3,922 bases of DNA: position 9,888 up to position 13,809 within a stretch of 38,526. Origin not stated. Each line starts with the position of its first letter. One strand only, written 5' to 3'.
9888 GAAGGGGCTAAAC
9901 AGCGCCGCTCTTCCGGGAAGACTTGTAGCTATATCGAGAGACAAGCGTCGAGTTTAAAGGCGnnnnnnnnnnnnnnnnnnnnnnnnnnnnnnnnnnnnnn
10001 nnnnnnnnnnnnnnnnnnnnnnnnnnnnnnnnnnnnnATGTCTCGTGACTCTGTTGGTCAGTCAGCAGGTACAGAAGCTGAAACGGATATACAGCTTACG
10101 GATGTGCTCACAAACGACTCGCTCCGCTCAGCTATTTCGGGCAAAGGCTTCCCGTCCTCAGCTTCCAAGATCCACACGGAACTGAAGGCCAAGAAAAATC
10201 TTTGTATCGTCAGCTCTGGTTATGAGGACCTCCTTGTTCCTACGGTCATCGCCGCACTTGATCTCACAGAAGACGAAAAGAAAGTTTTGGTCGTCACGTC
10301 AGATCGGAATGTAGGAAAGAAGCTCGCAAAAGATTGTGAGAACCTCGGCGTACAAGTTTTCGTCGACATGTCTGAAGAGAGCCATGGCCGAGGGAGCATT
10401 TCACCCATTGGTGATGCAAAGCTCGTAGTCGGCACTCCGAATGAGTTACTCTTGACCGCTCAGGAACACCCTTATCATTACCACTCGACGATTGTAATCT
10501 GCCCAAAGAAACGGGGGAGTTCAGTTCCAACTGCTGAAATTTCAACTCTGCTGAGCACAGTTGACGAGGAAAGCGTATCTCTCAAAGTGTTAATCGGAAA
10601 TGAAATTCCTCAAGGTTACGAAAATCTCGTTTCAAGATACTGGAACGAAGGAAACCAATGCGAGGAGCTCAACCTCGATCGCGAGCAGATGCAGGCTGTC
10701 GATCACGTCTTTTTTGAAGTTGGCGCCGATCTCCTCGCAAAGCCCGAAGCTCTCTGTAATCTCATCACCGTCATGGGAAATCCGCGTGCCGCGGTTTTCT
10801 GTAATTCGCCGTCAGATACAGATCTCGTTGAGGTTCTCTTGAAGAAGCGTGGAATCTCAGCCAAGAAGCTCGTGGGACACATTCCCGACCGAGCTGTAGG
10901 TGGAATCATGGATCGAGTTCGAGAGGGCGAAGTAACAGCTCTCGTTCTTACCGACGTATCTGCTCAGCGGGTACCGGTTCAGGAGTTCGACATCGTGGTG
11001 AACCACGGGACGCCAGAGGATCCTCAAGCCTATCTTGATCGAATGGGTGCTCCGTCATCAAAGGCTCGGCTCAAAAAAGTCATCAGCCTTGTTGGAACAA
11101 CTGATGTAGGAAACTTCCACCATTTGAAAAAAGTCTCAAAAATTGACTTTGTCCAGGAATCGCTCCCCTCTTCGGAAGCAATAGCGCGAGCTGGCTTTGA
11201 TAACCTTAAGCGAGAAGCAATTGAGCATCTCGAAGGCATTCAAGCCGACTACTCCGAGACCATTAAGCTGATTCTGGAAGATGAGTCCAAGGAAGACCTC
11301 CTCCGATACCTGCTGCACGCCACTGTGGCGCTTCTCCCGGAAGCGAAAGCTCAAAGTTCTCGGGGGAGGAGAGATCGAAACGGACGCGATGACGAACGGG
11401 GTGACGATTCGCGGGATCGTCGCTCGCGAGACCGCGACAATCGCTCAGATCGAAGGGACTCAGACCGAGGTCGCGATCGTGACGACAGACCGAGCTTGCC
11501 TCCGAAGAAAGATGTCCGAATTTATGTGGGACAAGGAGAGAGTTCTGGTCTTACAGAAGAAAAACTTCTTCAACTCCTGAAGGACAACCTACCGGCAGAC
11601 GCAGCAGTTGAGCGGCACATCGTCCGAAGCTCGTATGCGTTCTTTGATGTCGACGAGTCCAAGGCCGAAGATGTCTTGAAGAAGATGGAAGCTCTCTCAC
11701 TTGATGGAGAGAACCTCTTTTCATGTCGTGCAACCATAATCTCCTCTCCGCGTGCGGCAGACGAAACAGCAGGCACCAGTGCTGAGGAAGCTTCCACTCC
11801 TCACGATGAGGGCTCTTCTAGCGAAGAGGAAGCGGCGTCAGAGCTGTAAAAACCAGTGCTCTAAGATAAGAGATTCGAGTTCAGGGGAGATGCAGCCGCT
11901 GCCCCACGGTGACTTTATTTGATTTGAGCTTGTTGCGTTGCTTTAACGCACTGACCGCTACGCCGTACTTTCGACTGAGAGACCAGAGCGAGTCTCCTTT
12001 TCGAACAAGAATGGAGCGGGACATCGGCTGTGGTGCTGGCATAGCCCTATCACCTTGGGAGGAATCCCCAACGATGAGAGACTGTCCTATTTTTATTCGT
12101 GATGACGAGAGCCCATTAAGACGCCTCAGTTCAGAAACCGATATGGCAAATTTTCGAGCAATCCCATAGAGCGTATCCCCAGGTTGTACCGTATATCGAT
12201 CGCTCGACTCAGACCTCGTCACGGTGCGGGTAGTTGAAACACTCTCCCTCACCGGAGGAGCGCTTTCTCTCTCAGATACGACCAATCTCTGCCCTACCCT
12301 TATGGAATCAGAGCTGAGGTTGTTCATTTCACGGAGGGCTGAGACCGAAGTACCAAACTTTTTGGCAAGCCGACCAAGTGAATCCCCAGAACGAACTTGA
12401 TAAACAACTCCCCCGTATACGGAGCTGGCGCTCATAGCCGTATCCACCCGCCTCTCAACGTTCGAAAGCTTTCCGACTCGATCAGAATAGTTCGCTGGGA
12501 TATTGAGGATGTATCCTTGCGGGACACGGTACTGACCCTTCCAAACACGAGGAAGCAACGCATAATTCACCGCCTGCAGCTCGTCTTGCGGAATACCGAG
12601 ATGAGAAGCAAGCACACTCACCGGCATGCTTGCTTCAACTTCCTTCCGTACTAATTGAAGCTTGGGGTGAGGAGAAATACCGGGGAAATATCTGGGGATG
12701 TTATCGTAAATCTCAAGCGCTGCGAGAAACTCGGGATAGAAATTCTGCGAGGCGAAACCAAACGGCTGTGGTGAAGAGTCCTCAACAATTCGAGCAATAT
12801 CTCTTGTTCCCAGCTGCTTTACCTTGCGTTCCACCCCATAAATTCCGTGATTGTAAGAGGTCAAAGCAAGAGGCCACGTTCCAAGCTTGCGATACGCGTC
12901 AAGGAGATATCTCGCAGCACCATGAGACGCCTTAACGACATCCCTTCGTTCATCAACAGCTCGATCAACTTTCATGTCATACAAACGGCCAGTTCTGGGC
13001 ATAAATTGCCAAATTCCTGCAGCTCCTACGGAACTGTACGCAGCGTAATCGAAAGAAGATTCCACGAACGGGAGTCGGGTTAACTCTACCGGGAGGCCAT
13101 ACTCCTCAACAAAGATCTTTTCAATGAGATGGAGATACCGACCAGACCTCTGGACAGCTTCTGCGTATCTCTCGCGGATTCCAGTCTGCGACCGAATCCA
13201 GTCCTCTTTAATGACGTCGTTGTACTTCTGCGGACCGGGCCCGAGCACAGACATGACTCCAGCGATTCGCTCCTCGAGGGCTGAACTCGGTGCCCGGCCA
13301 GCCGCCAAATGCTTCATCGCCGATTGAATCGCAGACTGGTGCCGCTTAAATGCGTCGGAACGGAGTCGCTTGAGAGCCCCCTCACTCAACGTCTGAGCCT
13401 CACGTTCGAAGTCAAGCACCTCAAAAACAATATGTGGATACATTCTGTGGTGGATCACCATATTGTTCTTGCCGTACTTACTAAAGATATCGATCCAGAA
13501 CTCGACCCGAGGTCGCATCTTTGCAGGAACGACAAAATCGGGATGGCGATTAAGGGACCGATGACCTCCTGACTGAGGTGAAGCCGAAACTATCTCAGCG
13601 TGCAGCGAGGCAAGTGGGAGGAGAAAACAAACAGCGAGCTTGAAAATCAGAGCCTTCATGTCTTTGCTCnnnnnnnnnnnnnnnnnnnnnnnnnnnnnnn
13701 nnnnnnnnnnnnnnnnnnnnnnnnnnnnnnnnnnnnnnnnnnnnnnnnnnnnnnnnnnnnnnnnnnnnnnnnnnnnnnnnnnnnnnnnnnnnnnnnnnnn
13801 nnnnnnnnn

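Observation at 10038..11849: DEAD-box helicase homologue in which every ATPase/helicase motif is eroded while the DbpA-type RNA-binding domain and an (RD/RS)n tract are retained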

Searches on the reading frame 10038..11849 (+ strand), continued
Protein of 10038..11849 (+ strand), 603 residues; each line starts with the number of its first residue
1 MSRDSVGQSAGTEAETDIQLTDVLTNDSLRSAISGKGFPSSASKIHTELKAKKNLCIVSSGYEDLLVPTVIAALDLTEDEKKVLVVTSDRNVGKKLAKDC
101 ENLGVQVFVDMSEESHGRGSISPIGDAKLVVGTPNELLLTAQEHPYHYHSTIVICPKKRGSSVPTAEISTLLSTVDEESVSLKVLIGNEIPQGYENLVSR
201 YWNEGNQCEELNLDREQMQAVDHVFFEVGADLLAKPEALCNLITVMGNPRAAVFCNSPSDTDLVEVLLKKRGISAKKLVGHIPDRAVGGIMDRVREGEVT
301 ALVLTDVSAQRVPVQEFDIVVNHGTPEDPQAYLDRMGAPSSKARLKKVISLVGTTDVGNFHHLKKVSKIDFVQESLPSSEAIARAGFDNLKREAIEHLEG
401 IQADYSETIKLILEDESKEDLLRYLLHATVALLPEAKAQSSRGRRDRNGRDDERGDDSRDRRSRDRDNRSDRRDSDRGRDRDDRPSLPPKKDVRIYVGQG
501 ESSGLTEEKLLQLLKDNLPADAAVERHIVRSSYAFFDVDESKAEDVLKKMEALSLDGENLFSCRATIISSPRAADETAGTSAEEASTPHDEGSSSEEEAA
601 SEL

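Call 78: predict_structure(alignment_id=A6)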
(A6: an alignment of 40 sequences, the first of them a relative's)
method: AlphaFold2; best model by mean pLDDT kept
length: 603 residues; sequences in the alignment: 40
mean_pLDDT: 77.3   pTM: 0.51
mean pLDDT of the five models: 77.3, 73.5, 73.5, 73.1, 72.7
residues with pLDDT >= 90: 220; 70-90: 203; 50-70: 86; < 50: 94
segments of 3 or more residues with pLDDT < 50: 1-16, 114-121, 445-485, 576-603
pLDDT, mean of each block of 10 residues (from residue 1): 38 48 68 64 75 72 78 76 87 88 86 52 74 88 82 69 75 71 70 76 66 64 95 95 95 97 97 96 94 96 96 94 95 85 89 95 92 95 87 78 78 82 76 63 48 42 43 44 61 96 96 93 93 96 95 92 87 54 41 35 35
secondary structure, 60 per line:
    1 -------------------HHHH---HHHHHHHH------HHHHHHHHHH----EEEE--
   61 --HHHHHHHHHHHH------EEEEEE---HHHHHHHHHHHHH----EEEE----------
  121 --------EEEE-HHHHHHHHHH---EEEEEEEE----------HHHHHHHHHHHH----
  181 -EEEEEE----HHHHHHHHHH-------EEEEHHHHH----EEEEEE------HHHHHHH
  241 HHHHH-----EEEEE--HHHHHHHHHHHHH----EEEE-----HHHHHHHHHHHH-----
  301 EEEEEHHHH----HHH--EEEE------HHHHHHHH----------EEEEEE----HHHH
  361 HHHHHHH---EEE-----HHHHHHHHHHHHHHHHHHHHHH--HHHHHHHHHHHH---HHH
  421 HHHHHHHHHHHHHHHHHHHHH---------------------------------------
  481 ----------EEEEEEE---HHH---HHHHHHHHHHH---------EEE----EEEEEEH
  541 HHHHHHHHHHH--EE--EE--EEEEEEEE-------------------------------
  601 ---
elements in order: H20-23 H27-34 H41-50 E55-58 H63-74 E81-86 H90-102 E107-110 E129-132 H134-143 E147-154 H165-176 E182-187 H192-201 E209-212 H213-217 E222-227 H234-245 E251-255 H258-270 E275-278 H284-295 E301-305 H306-309 E319-322 H329-336 E347-352 H357-367 E371-373 H379-400 H403-414 H418-441 E491-497 H507-517 E527-529 E534-539 H540-551 E562-569
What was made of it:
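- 10095..10688 (+): Degenerate RecA1-like domain (aa ~20-217). Motif remnants: I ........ (10209-10235), Ia (10293-10316), Ib GTPNEL (10431-10448), II VICPKK (10494-10511), III GNE (10596-10604). AF2 with the deeper alignment gives pLDDT 65-88 and a RecA-like beta/alpha order (call 78).
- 11166..11360 (+): Three-helix domain (aa 377-441) equivalent to the dimerisation domain of Hera, DeaD and CshA. Helices 379-400, 403-414 and 418-441 (call 78).
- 11508..11753 (+): C-terminal DbpA-type, RRM-fold RNA-binding domain (aa 491-572). It has invariant RxYVG (RNP2-like) and RxxY[SA]FxDV (RNP1-like, 11628-11651). AF2 gives beta-alpha-beta-beta-alpha-beta with pLDDT 87-96 (call 78).
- On DbpA-type RNA-binding domain (PF03880): AF2 predicts an RRM-like fold with pLDDT 87-96 (call 78).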

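Call 80: fold_search(model_id=the predicted structure, library=pdb)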
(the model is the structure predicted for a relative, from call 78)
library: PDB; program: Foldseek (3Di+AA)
matches with E <= 10: 1827; with E <= 0.001: 976
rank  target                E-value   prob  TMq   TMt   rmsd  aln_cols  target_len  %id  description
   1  7pli_B                3.7e-21  1.00  0.37  0.45  24.1       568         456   14  DEAD-box helicase DbpA bound to single stranded RNA and ADP/BeF3 (released 2022-09-07)
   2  7pli_J                8.7e-21  1.00  0.38  0.47  23.9       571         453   14  DEAD-box helicase DbpA bound to single stranded RNA and ADP/BeF3 (released 2022-09-07)
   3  7pmq_A                2.3e-20  1.00  0.37  0.45  23.9       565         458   13  DEAD-box helicase DbpA in the active conformation bound to a hairpin loop RNA and ADP/BeF3 (released 2022-09-14)
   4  7pli_A                3.1e-20  1.00  0.37  0.45  23.7       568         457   14  DEAD-box helicase DbpA bound to single stranded RNA and ADP/BeF3 (released 2022-09-07)
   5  7pli_I                3.1e-20  1.00  0.37  0.45  24.1       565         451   14  DEAD-box helicase DbpA bound to single stranded RNA and ADP/BeF3 (released 2022-09-07)
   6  5ivl_B                1.1e-19  1.00  0.28  0.40  12.7       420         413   18  CshA Helicase (released 2017-03-22)
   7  7pmm_B                1.2e-19  1.00  0.36  0.46  22.7       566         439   13  DEAD-box helicase DbpA in the active conformation bound to a ss/dsRNA junction and ADP/BeF3 (released 2022-09-14)
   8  9a76_B                2.4e-19  1.00  0.43  0.51  30.3       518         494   17  Integrative model of LEPA-CSHA by crosslinking MS and deep learning (released 2024-09-18)
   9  7pli_F                2.5e-19  1.00  0.37  0.45  23.8       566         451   14  DEAD-box helicase DbpA bound to single stranded RNA and ADP/BeF3 (released 2022-09-07)
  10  5ivl_A                8.4e-19  1.00  0.28  0.41  12.6       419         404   18  CshA Helicase (released 2017-03-22)
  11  7pmq_D                1.6e-18  1.00  0.36  0.45  24.4       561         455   13  DEAD-box helicase DbpA in the active conformation bound to a hairpin loop RNA and ADP/BeF3 (released 2022-09-14)
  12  4kbf_A                1.7e-18  1.00  0.30  0.47  11.9       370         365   19  two different open conformations of the helicase core of the RNA helicase Hera (released 2013-07-31)
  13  6l5m_A                6.7e-18  1.00  0.29  0.45  18.6       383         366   17  Crystal structure of human DEAD-box RNA helicase DDX21 in complex with AMP (released 2020-06-17)
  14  4ct4_D                2.0e-17  1.00  0.43  0.65   5.7       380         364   16  CNOT1 MIF4G domain - DDX6 complex (released 2014-05-07)
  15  6l5o                  4.0e-17  1.00  0.34  0.50   9.8       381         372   17  Crystal structure of human DEAD-box RNA helicase DDX21 at post-hydrolysis state (released 2020-06-17)
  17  1hv8_A                7.6e-17  1.00  0.36  0.52   7.7       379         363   17  CRYSTAL STRUCTURE OF A DEAD BOX PROTEIN FROM THE HYPERTHERMOPHILE METHANOCOCCUS JANNASCHII (released 2001-02-21)
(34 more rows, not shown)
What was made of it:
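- On DEAD-box RNA helicase (active enzyme family, SF2): Foldseek matches the AF2 model to full helicase cores (call 80).
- AF2 plus Foldseek aligns full-length DbpA 7pli over 568 columns at E 4e-21, and open-state DDX6, Dbp5 and eIF4A at TM 0.59-0.65 (calls 78, 80).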

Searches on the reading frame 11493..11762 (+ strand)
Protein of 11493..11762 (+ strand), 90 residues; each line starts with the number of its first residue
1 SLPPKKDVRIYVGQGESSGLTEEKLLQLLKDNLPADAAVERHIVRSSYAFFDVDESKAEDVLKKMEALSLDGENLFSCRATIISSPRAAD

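Call 53: search_solved_structures(query=A4, max_evalue=10, show_alignments=3)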
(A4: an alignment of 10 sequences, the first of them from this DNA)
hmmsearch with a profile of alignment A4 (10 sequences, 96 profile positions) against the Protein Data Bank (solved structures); distinct sequences matched with E-value up to 10: 18.
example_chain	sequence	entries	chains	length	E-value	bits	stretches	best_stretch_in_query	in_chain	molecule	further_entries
2g0c_A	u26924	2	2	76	0.006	20.3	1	9-82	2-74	ATP-dependent RNA helicase dbpA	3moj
7zhr_B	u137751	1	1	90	0.076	16.7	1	47-82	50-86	Polyadenylate-binding protein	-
2dgu_A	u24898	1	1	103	0.35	14.6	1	29-82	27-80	Heterogeneous nuclear ribonucleoprotein Q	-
2fc8_A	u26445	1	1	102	0.37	14.5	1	15-80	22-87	NCL protein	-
6fq1_A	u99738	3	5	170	0.41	14.4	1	42-79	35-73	Insulin-like growth factor 2 mRNA-binding protein 3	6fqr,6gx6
2cqh_A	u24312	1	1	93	0.43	14.3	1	9-74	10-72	IGF-II mRNA-binding protein 2 isoform a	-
5ev1_A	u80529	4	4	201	0.47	14.2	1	9-83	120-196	Splicing factor U2AF 65 kDa subunit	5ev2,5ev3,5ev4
6tr0_A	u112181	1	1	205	0.48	14.2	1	9-83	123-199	Splicing factor U2AF 65 kDa subunit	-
6xlv_A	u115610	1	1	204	0.49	14.1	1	9-83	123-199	Splicing factor U2AF 65 kDa subunit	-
6xlw_A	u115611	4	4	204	0.49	14.1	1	9-83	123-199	Splicing factor U2AF 65 kDa subunit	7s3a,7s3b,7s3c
9c7a_A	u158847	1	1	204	0.52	14.1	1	9-83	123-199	Splicing factor U2AF 65 kDa subunit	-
6kor_A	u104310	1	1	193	0.6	13.8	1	30-82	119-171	Heterogeneous nuclear ribonucleoprotein Q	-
6xlx_A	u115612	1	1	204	0.65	13.7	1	9-83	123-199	Splicing factor U2AF 65 kDa subunit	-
7vsj_A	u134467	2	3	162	0.68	13.7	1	43-80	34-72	Insulin-like growth factor 2 mRNA-binding protein 3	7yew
7yex_A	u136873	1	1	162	0.69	13.7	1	43-80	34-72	Insulin-like growth factor 2 mRNA-binding protein 3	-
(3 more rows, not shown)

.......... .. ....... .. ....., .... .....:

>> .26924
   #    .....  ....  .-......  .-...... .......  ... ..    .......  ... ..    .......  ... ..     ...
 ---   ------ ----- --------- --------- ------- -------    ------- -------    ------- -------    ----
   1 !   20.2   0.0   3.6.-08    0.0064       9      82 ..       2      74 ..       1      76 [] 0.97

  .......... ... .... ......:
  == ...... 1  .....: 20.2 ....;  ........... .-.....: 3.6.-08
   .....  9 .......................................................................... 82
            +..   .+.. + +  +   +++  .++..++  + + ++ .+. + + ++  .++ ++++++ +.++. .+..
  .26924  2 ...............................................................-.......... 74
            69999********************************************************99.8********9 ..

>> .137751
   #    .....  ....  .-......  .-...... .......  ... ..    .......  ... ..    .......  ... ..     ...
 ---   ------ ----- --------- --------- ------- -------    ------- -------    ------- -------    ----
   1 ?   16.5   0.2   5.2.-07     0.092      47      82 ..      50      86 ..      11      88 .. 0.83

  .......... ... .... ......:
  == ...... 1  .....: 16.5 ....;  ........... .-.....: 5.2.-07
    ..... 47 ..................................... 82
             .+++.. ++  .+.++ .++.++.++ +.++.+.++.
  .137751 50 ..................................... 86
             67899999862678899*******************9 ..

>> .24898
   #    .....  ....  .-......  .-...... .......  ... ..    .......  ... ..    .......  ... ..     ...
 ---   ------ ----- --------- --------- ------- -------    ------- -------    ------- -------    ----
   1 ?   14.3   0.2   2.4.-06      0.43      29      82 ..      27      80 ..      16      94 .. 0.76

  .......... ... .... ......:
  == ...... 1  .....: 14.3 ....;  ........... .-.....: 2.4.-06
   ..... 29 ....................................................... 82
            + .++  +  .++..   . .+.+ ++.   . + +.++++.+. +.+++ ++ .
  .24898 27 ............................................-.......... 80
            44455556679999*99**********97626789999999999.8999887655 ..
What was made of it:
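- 11508..11753 (+): The family profile hits YxiN RBD 2g0c at E 0.006, then canonical RRMs (call 53).
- On DbpA-type RNA-binding domain (PF03880): The family profile hits YxiN RBD at E 0.006 (call 53).
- Closest known: DbpA/YxiN. Same: The family profile hits the YxiN RBD 2g0c over its whole length (call 53).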

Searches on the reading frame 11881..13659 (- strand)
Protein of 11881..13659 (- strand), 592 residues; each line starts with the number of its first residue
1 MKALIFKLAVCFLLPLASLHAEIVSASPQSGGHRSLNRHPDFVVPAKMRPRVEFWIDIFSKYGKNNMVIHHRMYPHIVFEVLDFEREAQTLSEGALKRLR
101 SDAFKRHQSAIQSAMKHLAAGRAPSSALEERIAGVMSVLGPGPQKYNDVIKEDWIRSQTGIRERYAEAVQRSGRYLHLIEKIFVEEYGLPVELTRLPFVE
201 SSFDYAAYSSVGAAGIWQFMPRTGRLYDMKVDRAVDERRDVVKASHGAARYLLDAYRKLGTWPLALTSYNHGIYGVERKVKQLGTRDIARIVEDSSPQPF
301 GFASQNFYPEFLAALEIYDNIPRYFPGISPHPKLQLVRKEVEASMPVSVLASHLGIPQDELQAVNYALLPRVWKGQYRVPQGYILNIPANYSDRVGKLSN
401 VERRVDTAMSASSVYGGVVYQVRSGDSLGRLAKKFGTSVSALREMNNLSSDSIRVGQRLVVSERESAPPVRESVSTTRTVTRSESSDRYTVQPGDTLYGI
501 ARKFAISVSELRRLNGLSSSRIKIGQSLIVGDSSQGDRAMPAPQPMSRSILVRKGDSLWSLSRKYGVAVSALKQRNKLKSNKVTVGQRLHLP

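Call 31: search_protein_families(library=pfam, proteins=[window:11881-13659:-], max_evalue=0.001)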
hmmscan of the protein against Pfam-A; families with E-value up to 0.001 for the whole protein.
window:11881-13659:- (592 aa): 6 families
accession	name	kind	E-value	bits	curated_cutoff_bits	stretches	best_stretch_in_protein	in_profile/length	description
PF01476.26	LysM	-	5.4e-51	170.7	20.9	3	489-530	1-42/43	LysM domain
PF01464.25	SLT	-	3.7e-20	72.1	21.3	1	189-289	13-114/117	Transglycosylase SLT domain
PF23473.1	LysM3_LYK4_5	-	1e-11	45.2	29.3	0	420-453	5-38/48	LYK4/5 LysM3 domain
PF23472.1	LysM2_CERK1_LYK3_4_5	-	0.00012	22.3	27.4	0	569-592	31-54/56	LYK3/4/5 LysM2 domain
PF23446.1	LysM1_NFP_LYK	-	0.00015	23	36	0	426-461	16-53/60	NFP/LYK LysM1 domain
PF23577.1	LysM_RLK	-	0.00087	19.7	27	0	489-515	3-29/44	LysM domain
